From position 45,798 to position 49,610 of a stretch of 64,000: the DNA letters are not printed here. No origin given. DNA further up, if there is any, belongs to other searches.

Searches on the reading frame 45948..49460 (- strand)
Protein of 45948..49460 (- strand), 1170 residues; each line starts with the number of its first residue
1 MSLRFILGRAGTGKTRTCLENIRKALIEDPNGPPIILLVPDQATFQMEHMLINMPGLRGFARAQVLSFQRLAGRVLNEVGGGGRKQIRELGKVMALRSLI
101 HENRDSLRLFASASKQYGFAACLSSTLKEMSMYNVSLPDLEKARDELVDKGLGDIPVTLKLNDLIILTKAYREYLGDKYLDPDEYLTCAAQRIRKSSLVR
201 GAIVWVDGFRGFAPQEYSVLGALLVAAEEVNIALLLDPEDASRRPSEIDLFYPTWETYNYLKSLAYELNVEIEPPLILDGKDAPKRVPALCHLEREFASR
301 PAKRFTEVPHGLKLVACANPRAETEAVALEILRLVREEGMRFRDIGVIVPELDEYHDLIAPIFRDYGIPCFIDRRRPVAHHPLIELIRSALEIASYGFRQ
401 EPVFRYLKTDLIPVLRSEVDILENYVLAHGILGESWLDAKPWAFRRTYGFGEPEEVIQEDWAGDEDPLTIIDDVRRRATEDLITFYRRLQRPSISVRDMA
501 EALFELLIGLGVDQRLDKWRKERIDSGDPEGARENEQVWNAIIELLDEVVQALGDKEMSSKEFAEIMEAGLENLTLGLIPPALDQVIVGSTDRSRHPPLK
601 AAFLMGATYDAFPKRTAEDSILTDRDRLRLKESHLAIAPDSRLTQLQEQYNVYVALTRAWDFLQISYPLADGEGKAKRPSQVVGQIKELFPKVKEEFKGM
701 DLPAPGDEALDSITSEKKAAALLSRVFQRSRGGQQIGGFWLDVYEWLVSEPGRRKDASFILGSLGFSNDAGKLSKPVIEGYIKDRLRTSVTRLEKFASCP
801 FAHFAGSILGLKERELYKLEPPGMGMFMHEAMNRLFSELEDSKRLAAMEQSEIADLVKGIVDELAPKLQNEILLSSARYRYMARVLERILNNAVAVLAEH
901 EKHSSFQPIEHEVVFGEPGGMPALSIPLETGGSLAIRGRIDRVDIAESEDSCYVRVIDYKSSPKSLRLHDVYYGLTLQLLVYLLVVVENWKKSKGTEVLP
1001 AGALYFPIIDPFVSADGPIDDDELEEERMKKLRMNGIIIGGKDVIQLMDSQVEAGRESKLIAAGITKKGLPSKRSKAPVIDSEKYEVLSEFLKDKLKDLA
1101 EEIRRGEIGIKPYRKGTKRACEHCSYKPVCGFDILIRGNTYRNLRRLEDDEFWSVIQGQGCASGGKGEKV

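Call 28: search_protein_families(library=pfam, proteins=[window:45948-49460:-], max_evalue=0.00001)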
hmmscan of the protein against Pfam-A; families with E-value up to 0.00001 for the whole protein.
window:45948-49460:- (1170 aa): 2 families
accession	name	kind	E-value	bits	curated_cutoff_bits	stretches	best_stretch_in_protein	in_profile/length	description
PF21445.3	ADDB_N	-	2.4e-92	309.7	26.6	1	5-294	1-290/290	ADDB, N-terminal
PF12705.13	PDDEXK_1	-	4.7e-48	164.7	22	1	788-1130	2-246/247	PD-(D/E)XK nuclease superfamily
